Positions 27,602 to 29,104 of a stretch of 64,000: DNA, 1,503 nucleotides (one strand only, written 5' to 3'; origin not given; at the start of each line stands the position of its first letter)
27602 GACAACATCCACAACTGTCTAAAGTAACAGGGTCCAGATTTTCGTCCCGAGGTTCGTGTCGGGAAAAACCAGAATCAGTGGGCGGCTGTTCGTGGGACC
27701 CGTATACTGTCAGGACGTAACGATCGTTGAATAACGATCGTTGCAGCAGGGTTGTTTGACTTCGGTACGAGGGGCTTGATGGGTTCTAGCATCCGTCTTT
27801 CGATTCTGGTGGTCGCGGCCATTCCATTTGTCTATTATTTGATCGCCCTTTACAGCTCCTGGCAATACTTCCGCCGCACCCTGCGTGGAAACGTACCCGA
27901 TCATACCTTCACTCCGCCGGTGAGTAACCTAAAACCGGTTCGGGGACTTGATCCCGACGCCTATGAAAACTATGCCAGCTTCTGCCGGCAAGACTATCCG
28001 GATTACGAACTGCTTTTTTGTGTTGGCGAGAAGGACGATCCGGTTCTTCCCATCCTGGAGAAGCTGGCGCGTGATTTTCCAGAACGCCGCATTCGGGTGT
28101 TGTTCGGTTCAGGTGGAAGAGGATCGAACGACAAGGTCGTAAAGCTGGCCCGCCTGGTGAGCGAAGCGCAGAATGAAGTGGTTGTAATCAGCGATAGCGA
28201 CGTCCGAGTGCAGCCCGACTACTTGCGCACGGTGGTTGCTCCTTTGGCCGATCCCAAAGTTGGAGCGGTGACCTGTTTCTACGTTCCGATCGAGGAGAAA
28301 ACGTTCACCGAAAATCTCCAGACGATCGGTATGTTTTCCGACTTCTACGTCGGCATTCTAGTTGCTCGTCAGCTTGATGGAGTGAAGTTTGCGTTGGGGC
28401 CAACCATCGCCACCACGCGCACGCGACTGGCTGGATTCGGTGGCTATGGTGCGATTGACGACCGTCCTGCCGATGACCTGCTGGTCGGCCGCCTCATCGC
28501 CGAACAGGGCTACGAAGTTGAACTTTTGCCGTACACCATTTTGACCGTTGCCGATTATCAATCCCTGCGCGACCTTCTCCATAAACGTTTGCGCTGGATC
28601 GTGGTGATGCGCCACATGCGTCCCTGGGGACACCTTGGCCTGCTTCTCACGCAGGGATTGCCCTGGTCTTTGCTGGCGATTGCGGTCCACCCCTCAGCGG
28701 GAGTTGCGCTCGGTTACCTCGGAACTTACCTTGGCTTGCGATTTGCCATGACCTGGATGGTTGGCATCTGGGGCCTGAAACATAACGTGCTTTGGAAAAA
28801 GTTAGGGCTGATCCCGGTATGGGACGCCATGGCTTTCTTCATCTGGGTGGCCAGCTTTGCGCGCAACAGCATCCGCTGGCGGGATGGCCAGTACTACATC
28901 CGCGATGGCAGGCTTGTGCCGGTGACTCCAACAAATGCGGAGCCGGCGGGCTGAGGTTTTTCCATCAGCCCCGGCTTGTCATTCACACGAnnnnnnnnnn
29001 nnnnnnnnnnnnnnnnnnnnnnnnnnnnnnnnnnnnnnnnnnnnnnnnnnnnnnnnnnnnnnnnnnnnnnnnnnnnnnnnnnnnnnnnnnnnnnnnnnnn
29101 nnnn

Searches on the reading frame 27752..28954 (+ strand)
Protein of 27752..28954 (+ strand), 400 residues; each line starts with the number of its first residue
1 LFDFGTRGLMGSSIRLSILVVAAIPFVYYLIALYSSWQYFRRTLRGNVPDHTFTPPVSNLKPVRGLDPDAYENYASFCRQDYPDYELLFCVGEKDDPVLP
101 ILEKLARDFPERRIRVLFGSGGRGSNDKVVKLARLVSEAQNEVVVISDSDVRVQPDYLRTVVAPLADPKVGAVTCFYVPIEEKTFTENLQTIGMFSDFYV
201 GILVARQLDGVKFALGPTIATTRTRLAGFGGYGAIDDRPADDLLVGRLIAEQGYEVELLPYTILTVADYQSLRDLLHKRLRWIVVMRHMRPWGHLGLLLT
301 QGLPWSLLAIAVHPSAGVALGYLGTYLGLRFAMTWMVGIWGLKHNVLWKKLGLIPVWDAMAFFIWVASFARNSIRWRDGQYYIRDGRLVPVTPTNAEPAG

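Call 4: search_protein_families(library=pfam, proteins=[window:27752-28954:+])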
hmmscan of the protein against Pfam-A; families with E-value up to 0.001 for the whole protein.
window:27752-28954:+ (400 aa): 4 families
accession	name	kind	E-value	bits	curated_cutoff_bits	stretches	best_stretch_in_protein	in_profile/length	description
PF13506.12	Glyco_transf_21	-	1.3e-35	122.9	21.7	1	110-283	1-173/174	Glycosyl transferase family 21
PF13641.12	Glyco_tranf_2_3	-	2.2e-19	70.8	27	1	78-283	24-228/230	Glycosyltransferase like family 2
PF13632.12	Glyco_trans_2_3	-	2.2e-16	60.7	27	1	144-329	2-194/198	Glycosyl transferase family group 2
PF00535.33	Glycos_transf_2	-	2e-09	38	23.3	1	72-191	15-130/168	Glycosyl transferase family 2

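Call 5: search_protein_families(library=ncbifam, proteins=[window:27752-28954:+])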
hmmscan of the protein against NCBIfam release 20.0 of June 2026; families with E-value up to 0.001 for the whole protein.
window:27752-28954:+ (400 aa): 5 families
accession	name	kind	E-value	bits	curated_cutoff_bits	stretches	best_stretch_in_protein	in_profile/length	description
TIGR03472.1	HpnI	equivalog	4.8e-86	288.9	310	1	18-385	8-366/373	bacteriohopanetetrol glucosamine biosynthesis glycosyltransferase HpnI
TIGR03937.1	PgaC_IcaA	equivalog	1.1e-07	31.2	422.3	1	47-283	37-267/407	poly-beta-1,6-N-acetyl-D-glucosamine synthase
TIGR03965.1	mycofact_glyco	equivalog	1.4e-05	24.2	280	1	138-279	152-293/467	mycofactocin biosynthesis glycosyltransferase MftF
NF045692.1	OglycostaseCruG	equivalog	3.4e-05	23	600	1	215-381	204-386/386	2'-O-glycosyltransferase CruG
TIGR03469.1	HpnB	hypoth_equivalog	4e-05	22.8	379.25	1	26-286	12-284/386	hopene-associated glycosyltransferase HpnB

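Call 17: find_homologous_proteins(query=window:27752-28954:+, max_evalue=1e-20)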
Query window:27752-28954:+ (400 aa): 7428 proteins with E <= 1e-20 among 8000 candidates; the best 120 are listed.
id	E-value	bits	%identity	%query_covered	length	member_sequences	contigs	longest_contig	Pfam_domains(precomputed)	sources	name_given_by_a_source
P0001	1.2e-265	899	100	98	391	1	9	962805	PF13632.13,PF13506.14,PF13641.13,PF00535.33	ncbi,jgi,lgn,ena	ncbi:MAG: glycosyltransferase [Terriglobales bacterium]|jgi:ceramide glucosyltransferase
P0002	2.2e-254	862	96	98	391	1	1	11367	PF13632.13,PF13506.14,PF13641.13,PF00535.33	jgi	jgi:ceramide glucosyltransferase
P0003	2.2e-254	862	96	98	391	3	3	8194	PF13632.13,PF13506.14,PF13641.13,PF00535.33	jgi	-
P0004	3.7e-254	861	96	98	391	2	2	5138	PF13632.13,PF13506.14,PF13641.13,PF00535.33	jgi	jgi:ceramide glucosyltransferase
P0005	5.9e-246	834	93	97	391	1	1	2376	PF13632.13,PF13506.14,PF13641.13,PF00535.33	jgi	jgi:ceramide glucosyltransferase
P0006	3.1e-244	828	91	98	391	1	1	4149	PF13632.13,PF13506.14,PF13641.13,PF00535.33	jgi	jgi:ceramide glucosyltransferase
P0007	4.2e-241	818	90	98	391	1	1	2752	PF13632.13,PF13506.14,PF13641.13,PF00535.33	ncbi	-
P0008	1.7e-240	816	89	98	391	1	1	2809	PF13632.13,PF13506.14,PF13641.13,PF00535.33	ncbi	-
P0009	1.9e-240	816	89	98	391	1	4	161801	PF13632.13,PF13506.14,PF13641.13,PF00535.33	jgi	jgi:ceramide glucosyltransferase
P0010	2.3e-240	816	90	98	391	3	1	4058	PF13632.13,PF13506.14,PF13641.13,PF00535.33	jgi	jgi:ceramide glucosyltransferase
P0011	1.8e-239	813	89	98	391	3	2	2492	PF13632.13,PF13506.14,PF13641.13,PF00535.33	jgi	-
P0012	3.5e-239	812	91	98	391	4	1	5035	PF13632.13,PF13506.14,PF13641.13,PF00535.33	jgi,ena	jgi:ceramide glucosyltransferase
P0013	6.0e-239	811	88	99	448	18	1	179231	PF13632.13,PF13506.14,PF13641.13,PF00535.33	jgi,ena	jgi:ceramide glucosyltransferase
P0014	7.2e-239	811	89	98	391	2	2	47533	PF13632.13,PF13506.14,PF13641.13,PF00535.33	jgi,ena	jgi:ceramide glucosyltransferase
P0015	5.0e-238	808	90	97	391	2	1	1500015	PF13632.13,PF13506.14,PF13641.13,PF00535.33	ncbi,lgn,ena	-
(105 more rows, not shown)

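Call 31: search_dna_similar(query=window:27779-28954:+, collection=plasmids, mode=protein, max_rows=25)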
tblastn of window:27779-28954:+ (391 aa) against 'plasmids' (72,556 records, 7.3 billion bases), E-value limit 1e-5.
Records with a match: 45; places in all: 50; records where one place covers at least 80% of the query: 33.
Best place of each record, by identity: <60% 45.
By first word of the organism name: Sinorhizobium 10; Mycetohabitans 9; Paraburkholderia 5; Acinetobacter 4; Caballeronia 3; Burkholderia 3; Pannonibacter 2; Natrinema 2; Methylobacterium 1; Gemmobacter 1; and 5 more.
By predicted mobility (MOB-suite, as given by PLSDB): non-mobilizable 28; conjugative 12; mobilizable 5.
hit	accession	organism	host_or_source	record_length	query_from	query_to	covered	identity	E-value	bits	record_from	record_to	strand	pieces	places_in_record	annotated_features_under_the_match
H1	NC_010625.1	Paraburkholderia phymatum STM815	-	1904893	11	384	96%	31.4%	8e-40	158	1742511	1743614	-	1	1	record has no annotation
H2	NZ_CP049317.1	Caballeronia sp. SBC2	whole organism,soil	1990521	18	382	93%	31.3%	4e-45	174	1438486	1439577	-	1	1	none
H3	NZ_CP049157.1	Caballeronia sp. SBC1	whole organism,soil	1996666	18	382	93%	31.3%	4e-45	174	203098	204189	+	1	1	none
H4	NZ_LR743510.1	Methylobacterium bullatum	-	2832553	18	381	93%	31.3%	7e-43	167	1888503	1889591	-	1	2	none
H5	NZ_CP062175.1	Mycetohabitans rhizoxinica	Rhizopus microsporus,bacterial culture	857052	9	371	93%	30.6%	6e-42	164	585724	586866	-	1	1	hpnI: bacteriohopanetetrol glucosamine biosynthesis glycosyltransferase HpnI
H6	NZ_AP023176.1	Paraburkholderia largidicola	Physopelta gutta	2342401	11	377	94%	30.2%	6e-40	158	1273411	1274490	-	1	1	none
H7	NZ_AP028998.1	Paraburkholderia sp. 22B1P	-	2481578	11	377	94%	30.2%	5e-39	155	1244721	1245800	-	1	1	none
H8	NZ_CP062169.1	Mycetohabitans endofungorum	Rhizopus microsporus,bacterial ...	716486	9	371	93%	29.6%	1e-40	160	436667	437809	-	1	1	hpnI: bacteriohopanetetrol glucosamine biosynthesis glycosyltransferase HpnI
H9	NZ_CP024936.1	Paraburkholderia graminis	soil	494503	46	368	83%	32.5%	8e-38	152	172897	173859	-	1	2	hpnI: bacteriohopanetetrol glucosamine biosynthesis glycosyltransferase HpnI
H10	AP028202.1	Paraburkholderia largidicola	Physopelta gutta,midgut,Midgut crypts ...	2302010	46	377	85%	31.2%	1e-39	157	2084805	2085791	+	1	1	hypothetical protein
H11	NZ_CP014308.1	Burkholderia sp. PAMC 26561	single cell,lichen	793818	32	383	90%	29.3%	2e-39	156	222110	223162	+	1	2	hpnI: bacteriohopanetetrol glucosamine biosynthesis glycosyltransferase HpnI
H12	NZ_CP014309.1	Burkholderia sp. PAMC 26561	single cell,lichen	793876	32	383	90%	29.3%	2e-39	156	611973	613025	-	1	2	hpnI: bacteriohopanetetrol glucosamine biosynthesis glycosyltransferase HpnI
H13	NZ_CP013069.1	Pannonibacter phragmitetus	Homo sapiens,blood, liver abscess ...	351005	19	386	94%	28.0%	2e-25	115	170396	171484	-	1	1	ceramide glucosyltransferase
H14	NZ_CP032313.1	Pannonibacter phragmitetus BB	cell culture,soil under ...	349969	19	386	94%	28.0%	2e-25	115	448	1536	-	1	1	ceramide glucosyltransferase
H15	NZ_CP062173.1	Mycetohabitans rhizoxinica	Rhizopus microsporus,bacterial ...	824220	34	371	86%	30.3%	1e-39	157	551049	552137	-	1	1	hpnI: bacteriohopanetetrol glucosamine biosynthesis glycosyltransferase HpnI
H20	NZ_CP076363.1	Gemmobacter fulvus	cell culture,Anabaena culture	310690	2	368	94%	27.2%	1e-20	101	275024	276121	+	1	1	ceramide glucosyltransferase | UDP-2,3-diacylglucosamine diphosphatase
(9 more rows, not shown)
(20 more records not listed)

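Call 35: predict_structure(alignment_id=A1)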
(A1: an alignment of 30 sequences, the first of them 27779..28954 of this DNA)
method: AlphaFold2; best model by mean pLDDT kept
length: 391 residues; sequences in the alignment: 30
mean_pLDDT: 43.0   pTM: 0.30
mean pLDDT of the five models: 43.0, 42.4, 41.1, 40.6, 40.3
residues with pLDDT >= 90: 0; 70-90: 39; 50-70: 81; < 50: 271
segments of 3 or more residues with pLDDT < 50: 29-60, 111-291, 328-346, 356-380, 385-391
pLDDT, mean of each block of 10 residues (from residue 1): 65 65 53 33 26 35 61 56 60 80 66 37 44 40 29 26 23 28 23 27 29 27 31 34 33 27 31 25 33 62 71 72 57 43 47 49 39 42 45 34
secondary structure, 60 per line:
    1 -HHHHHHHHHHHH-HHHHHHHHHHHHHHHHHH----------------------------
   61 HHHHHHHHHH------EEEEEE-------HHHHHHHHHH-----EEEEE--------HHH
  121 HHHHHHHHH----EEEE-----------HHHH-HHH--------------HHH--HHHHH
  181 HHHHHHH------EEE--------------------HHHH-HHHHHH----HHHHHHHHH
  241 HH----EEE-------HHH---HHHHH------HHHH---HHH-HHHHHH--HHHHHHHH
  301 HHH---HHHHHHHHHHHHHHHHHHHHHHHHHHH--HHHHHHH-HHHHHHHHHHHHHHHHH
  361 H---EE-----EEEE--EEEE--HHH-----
elements in order: H2-13 H15-32 H61-70 E77-82 H90-99 E105-109 H118-129 E134-137 H149-152 H176-187 E194-196 H217-220 H222-227 H232-242 E247-249 H263-267 H274-277 H285-290 H293-303 H307-333 H336-342 H344-361 E372-375 E378-381

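Call 36: search_solved_structures(query=A1, max_evalue=1)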
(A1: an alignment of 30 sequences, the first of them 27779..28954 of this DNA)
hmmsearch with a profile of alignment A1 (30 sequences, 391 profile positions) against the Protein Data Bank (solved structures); distinct sequences matched with E-value up to 1: 5.
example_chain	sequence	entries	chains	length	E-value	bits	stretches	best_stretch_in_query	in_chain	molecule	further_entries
26qf_A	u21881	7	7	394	6.1e-31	111.1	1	24-377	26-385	Ceramide glucosyltransferase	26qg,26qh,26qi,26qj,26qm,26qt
26qs_A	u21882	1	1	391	7.1e-31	110.9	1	24-377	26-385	Ceramide glucosyltransferase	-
6yv7_A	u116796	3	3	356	1.1e-07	34.6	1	28-247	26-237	Glycosyl transferase, family 2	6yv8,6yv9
6yv7_B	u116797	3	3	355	1.2e-07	34.5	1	28-247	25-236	Glycosyl transferase, family 2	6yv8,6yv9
3mlw_L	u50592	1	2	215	0.062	15.6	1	111-207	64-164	Human monoclonal anti-HIV-1 gp120 V3 antibody 1006-15D Fab light chain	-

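Call 39: get_annotated_region(hit=H13, flank=6000)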
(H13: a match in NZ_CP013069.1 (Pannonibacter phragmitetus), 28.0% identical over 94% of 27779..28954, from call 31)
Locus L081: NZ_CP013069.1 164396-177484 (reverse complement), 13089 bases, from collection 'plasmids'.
description: Pannonibacter phragmitetus strain 31801 plasmid p.p-1, complete sequence
organism: Pannonibacter phragmitetus (NCBI taxid 121719)
taxonomy: Bacteria; Pseudomonadota; Alphaproteobacteria; Hyphomicrobiales; Stappiaceae; Pannonibacter; Pannonibacter phragmitetus
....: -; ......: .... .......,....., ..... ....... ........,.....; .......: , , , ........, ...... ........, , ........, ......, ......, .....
typing (MOB-suite, as given by PLSDB): non-mobilizable; replicon rep_cluster_353
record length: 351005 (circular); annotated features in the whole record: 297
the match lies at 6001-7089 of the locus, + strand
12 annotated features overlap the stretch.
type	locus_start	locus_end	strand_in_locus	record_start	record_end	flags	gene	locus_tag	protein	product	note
CDS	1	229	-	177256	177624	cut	-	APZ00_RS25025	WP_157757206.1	hypothetical protein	-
CDS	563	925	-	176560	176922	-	-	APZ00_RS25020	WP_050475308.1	hypothetical protein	-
CDS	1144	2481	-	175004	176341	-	-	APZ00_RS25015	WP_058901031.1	glycoside hydrolase family 28 protein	-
CDS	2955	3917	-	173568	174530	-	-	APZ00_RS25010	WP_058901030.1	mannonate dehydratase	GO:0006064 - glucuronate catabolic process [Evidence IEA]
CDS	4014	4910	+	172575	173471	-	-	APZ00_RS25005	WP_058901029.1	hypothetical protein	-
CDS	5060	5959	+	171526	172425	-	-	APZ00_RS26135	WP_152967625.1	UDP-2,3-diacylglucosamine diphosphatase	GO:0009245 - lipid A biosynthetic process [Evidence IEA]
CDS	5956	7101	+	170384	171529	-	-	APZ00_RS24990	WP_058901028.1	ceramide glucosyltransferase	-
CDS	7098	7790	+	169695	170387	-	-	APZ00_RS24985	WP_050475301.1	glycosyltransferase family 2 protein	-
CDS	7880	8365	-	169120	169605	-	-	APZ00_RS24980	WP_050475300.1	MarR family transcriptional regulator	GO:0006355 - regulation of DNA-templated transcription [Evidence IEA]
CDS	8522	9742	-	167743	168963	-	-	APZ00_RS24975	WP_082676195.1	patatin-like phospholipase family protein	GO:0006629 - lipid metabolic process [Evidence IEA]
CDS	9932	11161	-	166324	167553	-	-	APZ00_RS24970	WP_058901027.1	MFS transporter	GO:0055085 - transmembrane transport [Evidence IEA]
CDS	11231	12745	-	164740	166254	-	-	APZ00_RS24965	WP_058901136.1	FAD-dependent oxidoreductase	-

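Call 40: get_annotated_region(hit=H20, flank=6000)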
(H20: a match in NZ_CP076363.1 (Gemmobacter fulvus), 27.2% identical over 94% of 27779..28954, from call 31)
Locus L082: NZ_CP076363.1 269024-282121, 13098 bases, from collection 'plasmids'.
description: Gemmobacter fulvus strain con5 plasmid p2, complete sequence
organism: Gemmobacter fulvus (NCBI taxid 2840474)
taxonomy: Bacteria; Pseudomonadota; Alphaproteobacteria; Rhodobacterales; Paracoccaceae; Gemmobacter; Gemmobacter fulvus
host: -; source: cell culture,Anabaena culture; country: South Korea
typing (MOB-suite, as given by PLSDB): non-mobilizable
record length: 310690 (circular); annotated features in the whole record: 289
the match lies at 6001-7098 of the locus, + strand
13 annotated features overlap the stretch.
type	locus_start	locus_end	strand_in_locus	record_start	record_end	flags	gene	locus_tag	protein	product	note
CDS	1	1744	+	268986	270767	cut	-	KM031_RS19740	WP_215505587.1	CHASE2 domain-containing protein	-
CDS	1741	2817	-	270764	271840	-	-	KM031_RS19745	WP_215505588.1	hybrid-cluster NAD(P)-dependent oxidoreductase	-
CDS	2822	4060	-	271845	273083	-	-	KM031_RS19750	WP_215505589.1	aromatic ring-hydroxylating dioxygenase subunit alpha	-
CDS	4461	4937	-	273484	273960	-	-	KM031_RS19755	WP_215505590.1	hypothetical protein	-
CDS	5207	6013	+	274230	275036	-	-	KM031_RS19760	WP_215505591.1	UDP-2,3-diacylglucosamine diphosphatase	GO:0009245 - lipid A biosynthetic process [Evidence IEA]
CDS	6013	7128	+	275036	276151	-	-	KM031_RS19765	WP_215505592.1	ceramide glucosyltransferase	-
CDS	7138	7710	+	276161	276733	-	-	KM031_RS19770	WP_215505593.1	VTT domain-containing protein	-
CDS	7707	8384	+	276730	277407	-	-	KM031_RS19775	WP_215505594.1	glycosyltransferase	-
CDS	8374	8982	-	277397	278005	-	-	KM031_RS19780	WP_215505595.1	FecR domain-containing protein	-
CDS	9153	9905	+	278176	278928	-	-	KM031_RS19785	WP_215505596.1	sulfite exporter TauE/SafE family protein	GO:0006810 - transport [Evidence IEA]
CDS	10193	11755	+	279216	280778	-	-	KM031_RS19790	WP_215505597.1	ABC transporter substrate-binding protein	-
CDS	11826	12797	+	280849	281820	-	-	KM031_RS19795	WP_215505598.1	ABC transporter permease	GO:0055085 - transmembrane transport [Evidence IEA]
CDS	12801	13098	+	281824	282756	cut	-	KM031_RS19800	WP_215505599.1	ABC transporter permease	-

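Call 49: get_annotated_region(hit=H5, flank=8000)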
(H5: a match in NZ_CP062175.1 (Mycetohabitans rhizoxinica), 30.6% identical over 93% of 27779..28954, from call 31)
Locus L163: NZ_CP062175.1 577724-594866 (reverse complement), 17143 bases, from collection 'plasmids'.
description: Mycetohabitans rhizoxinica strain B12 plasmid megaplasmid, complete sequence
organism: Mycetohabitans rhizoxinica (NCBI taxid 412963)
taxonomy: Bacteria; Pseudomonadota; Betaproteobacteria; Burkholderiales; Burkholderiaceae; Mycetohabitans; Mycetohabitans rhizoxinica
host: -; source: Rhizopus microsporus,bacterial culture; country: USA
typing (MOB-suite, as given by PLSDB): non-mobilizable
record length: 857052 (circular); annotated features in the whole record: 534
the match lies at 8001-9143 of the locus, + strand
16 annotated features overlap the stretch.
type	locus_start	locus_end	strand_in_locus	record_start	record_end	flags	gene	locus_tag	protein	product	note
CDS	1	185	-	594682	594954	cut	-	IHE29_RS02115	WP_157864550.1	MoaD/ThiS family protein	-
CDS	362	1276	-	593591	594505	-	-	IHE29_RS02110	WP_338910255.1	hypothetical protein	-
CDS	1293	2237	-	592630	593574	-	-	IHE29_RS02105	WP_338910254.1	hypothetical protein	-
CDS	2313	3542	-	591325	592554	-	-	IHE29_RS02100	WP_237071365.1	YcaO-like family protein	-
CDS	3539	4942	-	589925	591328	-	-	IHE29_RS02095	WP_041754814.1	TfuA-like protein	-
CDS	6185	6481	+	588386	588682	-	-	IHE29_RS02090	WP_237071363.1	F-box protein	-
CDS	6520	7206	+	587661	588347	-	-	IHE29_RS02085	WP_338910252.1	hypothetical protein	-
CDS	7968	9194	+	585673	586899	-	hpnI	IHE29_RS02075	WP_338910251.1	bacteriohopanetetrol glucosamine biosynthesis glycosyltransferase HpnI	-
CDS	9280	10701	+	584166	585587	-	hpnJ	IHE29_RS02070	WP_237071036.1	hopanoid biosynthesis associated radical SAM protein HpnJ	-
CDS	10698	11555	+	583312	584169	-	hpnK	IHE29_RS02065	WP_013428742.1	hopanoid biosynthesis-associated protein HpnK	GO:0005975 - carbohydrate metabolic process [Evidence IEA]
CDS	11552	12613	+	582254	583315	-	-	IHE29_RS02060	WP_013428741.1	lysylphosphatidylglycerol synthase domain-containing protein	-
CDS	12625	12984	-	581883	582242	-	-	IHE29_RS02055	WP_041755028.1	DUF3564 domain-containing protein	-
CDS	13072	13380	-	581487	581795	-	-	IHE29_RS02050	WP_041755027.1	DUF1488 domain-containing protein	-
CDS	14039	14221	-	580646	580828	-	-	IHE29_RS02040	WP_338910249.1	hypothetical protein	-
CDS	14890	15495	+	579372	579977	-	-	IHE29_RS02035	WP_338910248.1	hypothetical protein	-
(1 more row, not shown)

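Call 50: get_annotated_region(hit=H4, flank=8000)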
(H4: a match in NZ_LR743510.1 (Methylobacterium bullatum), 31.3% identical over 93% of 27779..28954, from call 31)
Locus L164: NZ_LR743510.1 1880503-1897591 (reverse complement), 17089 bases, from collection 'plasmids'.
description: Methylobacterium bullatum isolate mbul2 plasmid 1
organism: Methylobacterium bullatum (NCBI taxid 570505)
taxonomy: Bacteria; Pseudomonadota; Alphaproteobacteria; Hyphomicrobiales; Methylobacteriaceae; Methylobacterium; Methylobacterium bullatum
host: -; source: -; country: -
typing (MOB-suite, as given by PLSDB): non-mobilizable
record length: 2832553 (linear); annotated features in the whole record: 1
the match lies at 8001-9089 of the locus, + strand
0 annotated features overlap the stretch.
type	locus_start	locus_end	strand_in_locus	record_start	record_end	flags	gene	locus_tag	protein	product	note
